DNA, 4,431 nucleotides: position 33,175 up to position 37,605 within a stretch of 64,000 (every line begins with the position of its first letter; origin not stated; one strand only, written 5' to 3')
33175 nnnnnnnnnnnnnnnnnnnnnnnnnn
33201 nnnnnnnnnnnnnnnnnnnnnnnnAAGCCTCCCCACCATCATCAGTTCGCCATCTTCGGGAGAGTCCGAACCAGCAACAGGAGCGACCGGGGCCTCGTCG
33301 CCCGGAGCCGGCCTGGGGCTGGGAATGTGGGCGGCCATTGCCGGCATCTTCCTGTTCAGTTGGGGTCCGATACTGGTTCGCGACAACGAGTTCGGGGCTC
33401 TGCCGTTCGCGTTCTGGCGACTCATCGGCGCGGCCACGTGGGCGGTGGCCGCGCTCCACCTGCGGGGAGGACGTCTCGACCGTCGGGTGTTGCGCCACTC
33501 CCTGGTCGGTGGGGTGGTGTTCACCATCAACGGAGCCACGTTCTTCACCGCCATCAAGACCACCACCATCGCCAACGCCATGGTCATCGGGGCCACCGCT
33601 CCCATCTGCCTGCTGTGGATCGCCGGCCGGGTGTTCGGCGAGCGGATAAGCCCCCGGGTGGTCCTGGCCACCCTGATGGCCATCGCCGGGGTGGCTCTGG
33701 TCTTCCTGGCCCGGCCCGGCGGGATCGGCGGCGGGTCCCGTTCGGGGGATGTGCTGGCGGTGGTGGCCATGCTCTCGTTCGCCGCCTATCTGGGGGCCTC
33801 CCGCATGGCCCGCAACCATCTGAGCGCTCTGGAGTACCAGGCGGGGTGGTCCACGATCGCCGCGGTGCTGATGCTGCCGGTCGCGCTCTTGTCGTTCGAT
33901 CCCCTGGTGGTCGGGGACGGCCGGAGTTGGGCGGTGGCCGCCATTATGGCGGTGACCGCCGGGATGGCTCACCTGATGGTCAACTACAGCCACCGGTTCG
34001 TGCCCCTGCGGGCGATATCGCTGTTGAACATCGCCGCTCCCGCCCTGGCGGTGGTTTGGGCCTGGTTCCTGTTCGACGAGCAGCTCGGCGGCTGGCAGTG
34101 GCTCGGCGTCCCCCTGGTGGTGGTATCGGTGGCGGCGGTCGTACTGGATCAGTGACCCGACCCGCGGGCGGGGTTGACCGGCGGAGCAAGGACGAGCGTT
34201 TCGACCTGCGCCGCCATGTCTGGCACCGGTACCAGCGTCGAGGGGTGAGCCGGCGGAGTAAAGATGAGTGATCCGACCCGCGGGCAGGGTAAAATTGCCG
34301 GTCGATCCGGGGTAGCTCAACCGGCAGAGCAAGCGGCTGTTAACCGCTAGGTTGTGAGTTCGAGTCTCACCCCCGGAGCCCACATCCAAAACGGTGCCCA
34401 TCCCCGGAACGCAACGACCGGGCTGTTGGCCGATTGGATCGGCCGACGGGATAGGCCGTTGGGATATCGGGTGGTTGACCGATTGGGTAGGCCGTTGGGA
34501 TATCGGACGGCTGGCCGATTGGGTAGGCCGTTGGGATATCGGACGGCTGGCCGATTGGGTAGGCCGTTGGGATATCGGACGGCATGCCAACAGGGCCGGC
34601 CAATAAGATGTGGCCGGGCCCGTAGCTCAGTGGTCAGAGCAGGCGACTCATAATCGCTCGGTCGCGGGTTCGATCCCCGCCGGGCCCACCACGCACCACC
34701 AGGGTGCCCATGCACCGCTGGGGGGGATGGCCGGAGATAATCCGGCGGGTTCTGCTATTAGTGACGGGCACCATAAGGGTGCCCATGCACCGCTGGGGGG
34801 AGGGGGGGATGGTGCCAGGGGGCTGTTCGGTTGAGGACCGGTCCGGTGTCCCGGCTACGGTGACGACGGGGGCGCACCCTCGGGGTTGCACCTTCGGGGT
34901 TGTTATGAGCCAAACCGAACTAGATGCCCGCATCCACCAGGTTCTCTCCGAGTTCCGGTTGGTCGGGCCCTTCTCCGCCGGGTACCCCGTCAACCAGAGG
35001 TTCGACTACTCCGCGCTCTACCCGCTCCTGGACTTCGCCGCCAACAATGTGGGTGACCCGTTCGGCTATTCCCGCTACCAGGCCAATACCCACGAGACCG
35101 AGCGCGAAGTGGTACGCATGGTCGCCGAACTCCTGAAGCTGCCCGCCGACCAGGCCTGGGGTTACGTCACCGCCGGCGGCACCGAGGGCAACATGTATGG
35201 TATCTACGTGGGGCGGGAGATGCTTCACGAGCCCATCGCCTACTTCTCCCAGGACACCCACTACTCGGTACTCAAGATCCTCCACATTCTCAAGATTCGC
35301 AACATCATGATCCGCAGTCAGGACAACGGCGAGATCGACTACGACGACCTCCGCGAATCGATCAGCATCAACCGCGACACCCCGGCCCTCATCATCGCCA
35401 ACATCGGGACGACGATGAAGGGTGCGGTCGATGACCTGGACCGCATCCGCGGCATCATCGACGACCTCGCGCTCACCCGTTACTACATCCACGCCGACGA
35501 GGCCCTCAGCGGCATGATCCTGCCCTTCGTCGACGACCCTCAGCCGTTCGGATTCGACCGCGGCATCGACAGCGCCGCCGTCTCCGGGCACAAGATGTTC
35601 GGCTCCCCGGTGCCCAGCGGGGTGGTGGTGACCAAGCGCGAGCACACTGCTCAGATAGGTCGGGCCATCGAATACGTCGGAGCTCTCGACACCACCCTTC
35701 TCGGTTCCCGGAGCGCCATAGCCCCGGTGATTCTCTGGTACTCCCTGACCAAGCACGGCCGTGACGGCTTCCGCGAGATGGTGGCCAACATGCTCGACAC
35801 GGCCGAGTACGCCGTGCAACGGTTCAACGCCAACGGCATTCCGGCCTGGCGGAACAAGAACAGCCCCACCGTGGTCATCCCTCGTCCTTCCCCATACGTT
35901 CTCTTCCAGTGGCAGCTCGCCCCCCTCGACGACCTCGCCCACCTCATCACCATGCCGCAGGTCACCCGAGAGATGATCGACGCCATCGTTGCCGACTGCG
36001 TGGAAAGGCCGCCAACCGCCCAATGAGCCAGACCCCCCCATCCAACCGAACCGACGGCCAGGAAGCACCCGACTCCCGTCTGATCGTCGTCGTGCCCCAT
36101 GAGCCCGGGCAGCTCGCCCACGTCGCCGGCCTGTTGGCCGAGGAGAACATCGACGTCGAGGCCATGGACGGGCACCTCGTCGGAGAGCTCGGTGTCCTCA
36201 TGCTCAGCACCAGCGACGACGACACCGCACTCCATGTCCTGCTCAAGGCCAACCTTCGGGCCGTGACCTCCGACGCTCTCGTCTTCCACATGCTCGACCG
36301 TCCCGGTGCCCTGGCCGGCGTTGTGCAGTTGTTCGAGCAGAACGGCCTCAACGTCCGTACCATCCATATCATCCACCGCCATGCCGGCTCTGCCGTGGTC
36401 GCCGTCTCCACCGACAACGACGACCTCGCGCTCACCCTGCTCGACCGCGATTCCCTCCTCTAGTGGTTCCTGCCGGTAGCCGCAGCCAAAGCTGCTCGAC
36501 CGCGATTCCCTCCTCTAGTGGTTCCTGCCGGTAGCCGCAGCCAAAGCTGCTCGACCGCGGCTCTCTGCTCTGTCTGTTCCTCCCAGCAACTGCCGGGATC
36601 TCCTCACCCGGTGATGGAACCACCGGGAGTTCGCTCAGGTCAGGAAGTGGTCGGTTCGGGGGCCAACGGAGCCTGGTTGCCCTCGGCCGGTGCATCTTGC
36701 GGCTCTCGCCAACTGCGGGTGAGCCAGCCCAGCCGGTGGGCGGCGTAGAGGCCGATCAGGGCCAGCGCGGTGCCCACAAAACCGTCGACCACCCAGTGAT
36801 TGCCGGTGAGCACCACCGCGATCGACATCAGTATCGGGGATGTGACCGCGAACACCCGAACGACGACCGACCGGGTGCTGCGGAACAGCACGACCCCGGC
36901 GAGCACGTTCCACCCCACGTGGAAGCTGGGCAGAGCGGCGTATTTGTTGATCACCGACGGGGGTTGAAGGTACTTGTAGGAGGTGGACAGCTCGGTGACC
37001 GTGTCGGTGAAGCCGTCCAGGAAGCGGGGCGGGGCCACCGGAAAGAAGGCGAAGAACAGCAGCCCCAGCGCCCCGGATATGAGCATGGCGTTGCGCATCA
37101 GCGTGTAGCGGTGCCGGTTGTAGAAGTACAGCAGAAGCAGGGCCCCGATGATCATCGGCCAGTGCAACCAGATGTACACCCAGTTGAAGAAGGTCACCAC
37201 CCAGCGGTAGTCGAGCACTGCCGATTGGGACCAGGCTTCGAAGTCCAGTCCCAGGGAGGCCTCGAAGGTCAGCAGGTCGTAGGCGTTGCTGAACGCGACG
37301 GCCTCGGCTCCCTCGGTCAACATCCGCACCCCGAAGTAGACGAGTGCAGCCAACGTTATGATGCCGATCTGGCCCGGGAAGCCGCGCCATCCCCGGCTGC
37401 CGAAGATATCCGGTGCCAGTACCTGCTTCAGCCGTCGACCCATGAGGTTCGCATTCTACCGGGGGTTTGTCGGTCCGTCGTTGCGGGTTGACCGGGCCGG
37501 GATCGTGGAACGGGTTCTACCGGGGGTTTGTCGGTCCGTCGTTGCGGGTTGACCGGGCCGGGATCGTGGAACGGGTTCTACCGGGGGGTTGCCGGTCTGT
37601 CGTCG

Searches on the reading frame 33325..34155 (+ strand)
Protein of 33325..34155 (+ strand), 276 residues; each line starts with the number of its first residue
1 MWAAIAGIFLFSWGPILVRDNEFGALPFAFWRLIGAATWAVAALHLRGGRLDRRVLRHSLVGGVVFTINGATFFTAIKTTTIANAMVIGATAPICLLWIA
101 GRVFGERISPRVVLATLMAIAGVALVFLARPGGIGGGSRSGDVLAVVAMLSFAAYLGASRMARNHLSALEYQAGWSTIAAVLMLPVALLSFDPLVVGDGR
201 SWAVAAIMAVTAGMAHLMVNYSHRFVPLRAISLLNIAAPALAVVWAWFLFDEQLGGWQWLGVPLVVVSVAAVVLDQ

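Call 9: search_protein_families(library=pfam, proteins=[window:33325-34155:+])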
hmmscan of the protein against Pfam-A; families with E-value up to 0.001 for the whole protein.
window:33325-34155:+ (276 aa): 1 family
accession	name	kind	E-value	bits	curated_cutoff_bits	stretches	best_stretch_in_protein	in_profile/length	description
PF00892.27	EamA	-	6.2e-24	85.2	28.2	2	140-273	2-134/135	EamA-like transporter family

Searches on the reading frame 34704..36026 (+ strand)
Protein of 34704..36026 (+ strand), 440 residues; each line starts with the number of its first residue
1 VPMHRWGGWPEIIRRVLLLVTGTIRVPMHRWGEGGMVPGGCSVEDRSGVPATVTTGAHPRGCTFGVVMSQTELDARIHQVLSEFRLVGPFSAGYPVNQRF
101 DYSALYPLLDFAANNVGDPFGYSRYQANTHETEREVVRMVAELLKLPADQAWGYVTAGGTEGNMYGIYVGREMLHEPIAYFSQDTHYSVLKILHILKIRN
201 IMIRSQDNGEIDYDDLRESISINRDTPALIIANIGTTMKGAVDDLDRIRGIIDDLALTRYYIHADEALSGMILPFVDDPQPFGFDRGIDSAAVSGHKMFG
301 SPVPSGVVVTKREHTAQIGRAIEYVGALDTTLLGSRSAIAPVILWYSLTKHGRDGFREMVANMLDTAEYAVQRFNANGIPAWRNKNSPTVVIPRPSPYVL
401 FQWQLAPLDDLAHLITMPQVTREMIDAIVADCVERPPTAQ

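Call 9: search_protein_families(library=pfam, proteins=[window:34704-36026:+])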
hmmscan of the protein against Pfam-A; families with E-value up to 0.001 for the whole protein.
window:34704-36026:+ (440 aa): 2 families
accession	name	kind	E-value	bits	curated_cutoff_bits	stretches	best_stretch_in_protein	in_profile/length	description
PF00282.25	Pyridoxal_deC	-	3.4e-19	69.3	27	1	130-373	78-352/375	Pyridoxal-dependent decarboxylase conserved domain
PF00266.25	Aminotran_5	-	0.00052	19.5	21.5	1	132-318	44-221/371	Aminotransferase class-V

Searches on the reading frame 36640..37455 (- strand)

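Call 58: search_protein_families(library=pfam, proteins=[window:36640-37455:-], max_evalue=0.00001)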
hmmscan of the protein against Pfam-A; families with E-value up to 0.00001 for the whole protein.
window:36640-37455:- (271 aa): 2 families
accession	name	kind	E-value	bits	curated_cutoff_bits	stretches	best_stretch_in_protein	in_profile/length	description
PF14378.12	PAP2_3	-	6.5e-43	147.2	27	1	60-237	2-189/190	PAP2 superfamily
PF01569.27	PAP2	-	1.5e-06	28.5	27.2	1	122-243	7-125/130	PAP2 superfamily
